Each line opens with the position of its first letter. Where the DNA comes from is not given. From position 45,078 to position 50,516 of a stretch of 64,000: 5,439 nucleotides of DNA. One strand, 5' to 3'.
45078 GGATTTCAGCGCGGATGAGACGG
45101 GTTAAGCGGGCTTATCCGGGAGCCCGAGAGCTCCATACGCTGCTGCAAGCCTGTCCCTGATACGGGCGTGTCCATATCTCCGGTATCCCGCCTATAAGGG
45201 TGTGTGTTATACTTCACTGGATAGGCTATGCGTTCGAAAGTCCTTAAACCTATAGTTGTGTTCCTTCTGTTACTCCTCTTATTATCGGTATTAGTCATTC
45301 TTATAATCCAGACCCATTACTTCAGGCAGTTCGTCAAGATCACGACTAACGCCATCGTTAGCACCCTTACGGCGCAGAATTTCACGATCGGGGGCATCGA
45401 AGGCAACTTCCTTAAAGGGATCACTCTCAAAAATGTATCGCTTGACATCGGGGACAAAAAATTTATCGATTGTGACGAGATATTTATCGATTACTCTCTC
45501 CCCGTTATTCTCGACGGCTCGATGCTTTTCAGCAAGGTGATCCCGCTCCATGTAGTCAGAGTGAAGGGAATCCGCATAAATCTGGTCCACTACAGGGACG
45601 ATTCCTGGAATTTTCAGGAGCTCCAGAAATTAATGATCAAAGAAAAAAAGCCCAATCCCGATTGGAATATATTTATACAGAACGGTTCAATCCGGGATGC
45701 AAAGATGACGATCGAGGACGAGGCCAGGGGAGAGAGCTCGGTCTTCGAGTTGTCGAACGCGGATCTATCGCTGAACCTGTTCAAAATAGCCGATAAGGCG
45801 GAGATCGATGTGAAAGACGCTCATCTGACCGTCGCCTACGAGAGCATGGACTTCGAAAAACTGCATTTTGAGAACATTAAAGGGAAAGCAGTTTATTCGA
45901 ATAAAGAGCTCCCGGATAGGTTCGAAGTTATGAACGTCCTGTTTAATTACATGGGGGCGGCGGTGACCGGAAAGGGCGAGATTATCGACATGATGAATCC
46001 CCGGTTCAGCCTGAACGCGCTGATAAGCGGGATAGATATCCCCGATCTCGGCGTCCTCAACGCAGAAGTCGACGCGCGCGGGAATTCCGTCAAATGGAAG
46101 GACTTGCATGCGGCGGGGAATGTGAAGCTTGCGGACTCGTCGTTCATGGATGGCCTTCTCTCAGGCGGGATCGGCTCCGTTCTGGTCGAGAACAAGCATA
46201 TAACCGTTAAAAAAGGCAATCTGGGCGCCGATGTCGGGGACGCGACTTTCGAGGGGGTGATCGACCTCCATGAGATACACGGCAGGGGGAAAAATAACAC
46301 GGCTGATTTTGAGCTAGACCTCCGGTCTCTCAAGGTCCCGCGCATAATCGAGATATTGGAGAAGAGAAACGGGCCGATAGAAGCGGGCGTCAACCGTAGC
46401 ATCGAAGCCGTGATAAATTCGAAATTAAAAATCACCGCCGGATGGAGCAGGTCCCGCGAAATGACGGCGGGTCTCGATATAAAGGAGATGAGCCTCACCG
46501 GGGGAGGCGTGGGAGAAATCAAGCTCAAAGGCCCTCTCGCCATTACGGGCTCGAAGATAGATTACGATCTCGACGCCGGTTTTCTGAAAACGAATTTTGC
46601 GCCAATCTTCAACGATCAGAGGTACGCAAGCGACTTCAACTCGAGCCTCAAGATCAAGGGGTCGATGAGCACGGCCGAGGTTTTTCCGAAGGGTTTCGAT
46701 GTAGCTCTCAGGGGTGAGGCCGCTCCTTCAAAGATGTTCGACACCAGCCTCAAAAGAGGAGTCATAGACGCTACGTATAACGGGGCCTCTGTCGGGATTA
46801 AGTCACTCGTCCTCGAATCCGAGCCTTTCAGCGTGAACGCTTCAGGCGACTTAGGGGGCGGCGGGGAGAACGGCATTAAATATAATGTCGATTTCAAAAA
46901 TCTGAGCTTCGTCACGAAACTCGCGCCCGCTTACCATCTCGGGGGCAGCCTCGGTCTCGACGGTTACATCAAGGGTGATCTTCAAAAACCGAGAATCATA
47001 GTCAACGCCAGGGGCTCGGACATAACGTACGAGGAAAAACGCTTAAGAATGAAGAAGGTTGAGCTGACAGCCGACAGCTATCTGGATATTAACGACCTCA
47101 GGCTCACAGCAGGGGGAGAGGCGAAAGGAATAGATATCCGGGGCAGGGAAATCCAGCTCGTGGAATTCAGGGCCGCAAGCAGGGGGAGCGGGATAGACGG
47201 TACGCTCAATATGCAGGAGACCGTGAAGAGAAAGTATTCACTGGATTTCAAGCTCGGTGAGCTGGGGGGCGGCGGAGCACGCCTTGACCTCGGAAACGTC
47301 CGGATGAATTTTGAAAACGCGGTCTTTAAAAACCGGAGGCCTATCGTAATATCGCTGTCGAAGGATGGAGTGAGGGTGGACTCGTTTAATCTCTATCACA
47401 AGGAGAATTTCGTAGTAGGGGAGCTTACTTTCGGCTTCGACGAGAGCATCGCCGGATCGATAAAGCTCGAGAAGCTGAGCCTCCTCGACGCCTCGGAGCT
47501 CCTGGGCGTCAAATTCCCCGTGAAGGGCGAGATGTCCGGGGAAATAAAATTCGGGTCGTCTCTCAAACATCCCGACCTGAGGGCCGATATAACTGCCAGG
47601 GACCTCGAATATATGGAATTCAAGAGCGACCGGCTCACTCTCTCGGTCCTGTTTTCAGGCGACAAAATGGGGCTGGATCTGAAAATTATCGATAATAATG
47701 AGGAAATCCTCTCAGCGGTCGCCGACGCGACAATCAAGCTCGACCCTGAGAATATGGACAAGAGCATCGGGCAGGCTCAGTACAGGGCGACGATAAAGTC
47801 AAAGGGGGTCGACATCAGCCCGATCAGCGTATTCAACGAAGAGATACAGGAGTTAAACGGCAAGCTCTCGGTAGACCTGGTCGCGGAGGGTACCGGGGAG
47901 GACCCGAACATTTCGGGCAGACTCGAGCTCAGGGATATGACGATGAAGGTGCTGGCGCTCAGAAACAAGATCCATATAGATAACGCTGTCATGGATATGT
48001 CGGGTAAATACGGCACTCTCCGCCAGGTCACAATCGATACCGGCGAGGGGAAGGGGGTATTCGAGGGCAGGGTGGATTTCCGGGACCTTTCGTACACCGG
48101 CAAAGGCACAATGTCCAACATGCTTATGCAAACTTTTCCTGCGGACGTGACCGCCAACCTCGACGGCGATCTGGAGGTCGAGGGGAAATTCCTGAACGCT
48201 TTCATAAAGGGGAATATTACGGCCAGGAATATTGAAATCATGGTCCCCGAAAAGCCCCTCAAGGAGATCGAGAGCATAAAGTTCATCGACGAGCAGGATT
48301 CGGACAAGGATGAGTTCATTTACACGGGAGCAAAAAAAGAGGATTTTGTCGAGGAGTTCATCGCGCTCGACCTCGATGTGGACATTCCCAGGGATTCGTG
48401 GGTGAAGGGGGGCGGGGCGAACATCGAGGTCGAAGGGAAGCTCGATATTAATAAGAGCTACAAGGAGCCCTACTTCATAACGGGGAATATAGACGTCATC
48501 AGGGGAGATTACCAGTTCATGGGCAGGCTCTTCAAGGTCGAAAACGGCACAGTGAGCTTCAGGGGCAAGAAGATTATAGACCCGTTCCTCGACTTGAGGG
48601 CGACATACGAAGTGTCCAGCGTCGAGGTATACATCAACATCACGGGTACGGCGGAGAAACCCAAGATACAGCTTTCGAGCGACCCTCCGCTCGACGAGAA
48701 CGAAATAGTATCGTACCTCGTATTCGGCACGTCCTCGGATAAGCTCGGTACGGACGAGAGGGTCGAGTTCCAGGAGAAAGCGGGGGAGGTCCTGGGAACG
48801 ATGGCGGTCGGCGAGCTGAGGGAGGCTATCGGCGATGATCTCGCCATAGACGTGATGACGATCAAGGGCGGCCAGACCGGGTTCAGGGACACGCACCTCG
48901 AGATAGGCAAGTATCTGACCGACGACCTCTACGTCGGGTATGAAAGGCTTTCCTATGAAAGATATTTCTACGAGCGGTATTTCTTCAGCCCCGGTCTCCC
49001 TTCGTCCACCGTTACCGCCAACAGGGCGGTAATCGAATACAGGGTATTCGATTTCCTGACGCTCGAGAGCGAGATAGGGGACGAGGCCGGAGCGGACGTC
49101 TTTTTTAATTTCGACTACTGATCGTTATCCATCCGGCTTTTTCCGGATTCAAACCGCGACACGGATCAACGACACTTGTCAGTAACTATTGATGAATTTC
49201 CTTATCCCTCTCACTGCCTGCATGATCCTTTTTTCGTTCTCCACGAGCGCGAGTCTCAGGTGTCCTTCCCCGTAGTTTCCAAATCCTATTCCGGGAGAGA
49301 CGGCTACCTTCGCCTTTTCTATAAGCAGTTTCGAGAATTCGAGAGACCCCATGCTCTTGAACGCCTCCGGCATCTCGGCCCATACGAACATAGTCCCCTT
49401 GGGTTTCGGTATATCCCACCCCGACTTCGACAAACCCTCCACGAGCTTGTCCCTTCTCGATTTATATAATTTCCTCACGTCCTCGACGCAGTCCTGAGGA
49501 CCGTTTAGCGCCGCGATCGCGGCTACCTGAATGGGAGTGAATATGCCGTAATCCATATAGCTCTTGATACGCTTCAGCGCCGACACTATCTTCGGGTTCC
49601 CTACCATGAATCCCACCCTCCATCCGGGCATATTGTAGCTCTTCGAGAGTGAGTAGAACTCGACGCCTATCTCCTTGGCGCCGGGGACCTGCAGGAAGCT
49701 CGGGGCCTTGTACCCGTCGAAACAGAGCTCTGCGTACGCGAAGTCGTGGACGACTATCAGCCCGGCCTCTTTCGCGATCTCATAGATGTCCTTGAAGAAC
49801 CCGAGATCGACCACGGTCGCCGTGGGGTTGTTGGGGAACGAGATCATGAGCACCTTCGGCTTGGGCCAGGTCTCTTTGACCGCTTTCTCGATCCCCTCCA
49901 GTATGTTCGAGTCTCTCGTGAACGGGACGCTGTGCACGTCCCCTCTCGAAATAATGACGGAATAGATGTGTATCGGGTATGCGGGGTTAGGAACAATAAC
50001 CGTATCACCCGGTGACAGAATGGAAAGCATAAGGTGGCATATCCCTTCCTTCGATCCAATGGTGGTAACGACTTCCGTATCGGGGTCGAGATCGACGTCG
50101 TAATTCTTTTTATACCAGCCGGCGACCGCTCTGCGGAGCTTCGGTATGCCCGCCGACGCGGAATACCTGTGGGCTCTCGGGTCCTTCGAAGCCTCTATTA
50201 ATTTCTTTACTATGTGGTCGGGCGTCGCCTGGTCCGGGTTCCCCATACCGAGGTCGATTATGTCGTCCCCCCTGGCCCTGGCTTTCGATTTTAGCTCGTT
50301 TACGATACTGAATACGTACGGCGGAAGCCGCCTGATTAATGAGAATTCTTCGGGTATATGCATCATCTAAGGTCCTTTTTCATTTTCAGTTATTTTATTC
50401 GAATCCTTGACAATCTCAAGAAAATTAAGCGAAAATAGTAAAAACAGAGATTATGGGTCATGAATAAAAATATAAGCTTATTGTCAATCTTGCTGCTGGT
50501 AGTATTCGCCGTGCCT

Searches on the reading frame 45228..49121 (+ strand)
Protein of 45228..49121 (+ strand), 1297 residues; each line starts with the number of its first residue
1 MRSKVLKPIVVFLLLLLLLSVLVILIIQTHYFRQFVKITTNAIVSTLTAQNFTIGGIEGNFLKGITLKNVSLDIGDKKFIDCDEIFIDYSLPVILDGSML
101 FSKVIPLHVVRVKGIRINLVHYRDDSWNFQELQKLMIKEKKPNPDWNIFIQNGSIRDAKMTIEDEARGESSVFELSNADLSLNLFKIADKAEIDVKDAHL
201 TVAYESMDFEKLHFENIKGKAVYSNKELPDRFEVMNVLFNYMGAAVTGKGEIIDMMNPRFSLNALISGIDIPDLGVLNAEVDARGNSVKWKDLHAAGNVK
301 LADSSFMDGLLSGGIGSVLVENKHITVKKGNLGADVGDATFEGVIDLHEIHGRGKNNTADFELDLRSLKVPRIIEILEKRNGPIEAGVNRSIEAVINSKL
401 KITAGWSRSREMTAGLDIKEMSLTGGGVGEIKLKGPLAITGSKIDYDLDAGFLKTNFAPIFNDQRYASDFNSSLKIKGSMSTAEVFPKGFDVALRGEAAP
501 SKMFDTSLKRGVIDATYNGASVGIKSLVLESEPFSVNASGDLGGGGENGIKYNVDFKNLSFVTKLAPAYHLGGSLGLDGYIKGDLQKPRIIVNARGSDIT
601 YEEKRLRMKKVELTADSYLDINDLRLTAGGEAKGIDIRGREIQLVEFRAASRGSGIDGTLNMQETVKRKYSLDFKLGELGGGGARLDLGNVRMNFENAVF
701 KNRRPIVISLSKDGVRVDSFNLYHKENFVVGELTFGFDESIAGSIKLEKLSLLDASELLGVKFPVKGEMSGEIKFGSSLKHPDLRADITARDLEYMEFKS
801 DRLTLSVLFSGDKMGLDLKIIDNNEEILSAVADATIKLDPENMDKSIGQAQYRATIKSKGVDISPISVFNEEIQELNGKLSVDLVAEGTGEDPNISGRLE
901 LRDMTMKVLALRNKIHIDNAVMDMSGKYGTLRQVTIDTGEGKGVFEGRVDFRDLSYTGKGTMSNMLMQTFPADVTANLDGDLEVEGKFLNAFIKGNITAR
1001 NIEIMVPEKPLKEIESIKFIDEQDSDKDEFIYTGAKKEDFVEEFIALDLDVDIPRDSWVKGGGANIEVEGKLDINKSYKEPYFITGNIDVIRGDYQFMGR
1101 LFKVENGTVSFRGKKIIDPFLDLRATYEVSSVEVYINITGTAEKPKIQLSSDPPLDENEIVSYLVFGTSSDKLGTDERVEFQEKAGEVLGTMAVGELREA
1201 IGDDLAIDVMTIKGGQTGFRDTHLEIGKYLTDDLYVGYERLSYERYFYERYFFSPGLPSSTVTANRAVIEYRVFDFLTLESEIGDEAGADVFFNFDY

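Call 19: search_protein_families(library=pfam, proteins=[window:45228-49121:+], max_evalue=0.001)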
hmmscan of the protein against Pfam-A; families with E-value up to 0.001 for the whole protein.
window:45228-49121:+ (1297 aa): 3 families
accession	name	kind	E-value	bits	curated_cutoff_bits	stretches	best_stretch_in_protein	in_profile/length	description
PF04357.19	TamB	-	6.9e-59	200.5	22.4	1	937-1297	7-381/381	TamB, inner membrane protein subunit of TAM complex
PF05170.20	AsmA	-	3.3e-08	33.2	29.8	1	4-181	3-193/607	AsmA family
PF05359.17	DUF748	-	7.6e-07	28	50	1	2-187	11-189/1037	Domain of Unknown Function (DUF748)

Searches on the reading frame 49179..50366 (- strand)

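Call 68: search_protein_families(library=pfam, proteins=[window:49179-50366:-], max_evalue=0.001)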
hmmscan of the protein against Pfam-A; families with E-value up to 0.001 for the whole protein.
window:49179-50366:- (395 aa): 2 families
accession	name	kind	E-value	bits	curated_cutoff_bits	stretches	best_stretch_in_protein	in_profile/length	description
PF00155.27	Aminotran_1_2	-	1.9e-67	228.5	19.7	1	35-384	2-357/361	Aminotransferase class I and II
PF01053.26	Cys_Met_Meta_PP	-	0.00017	20.7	27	1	109-208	80-173/381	Cys/Met metabolism PLP-dependent enzyme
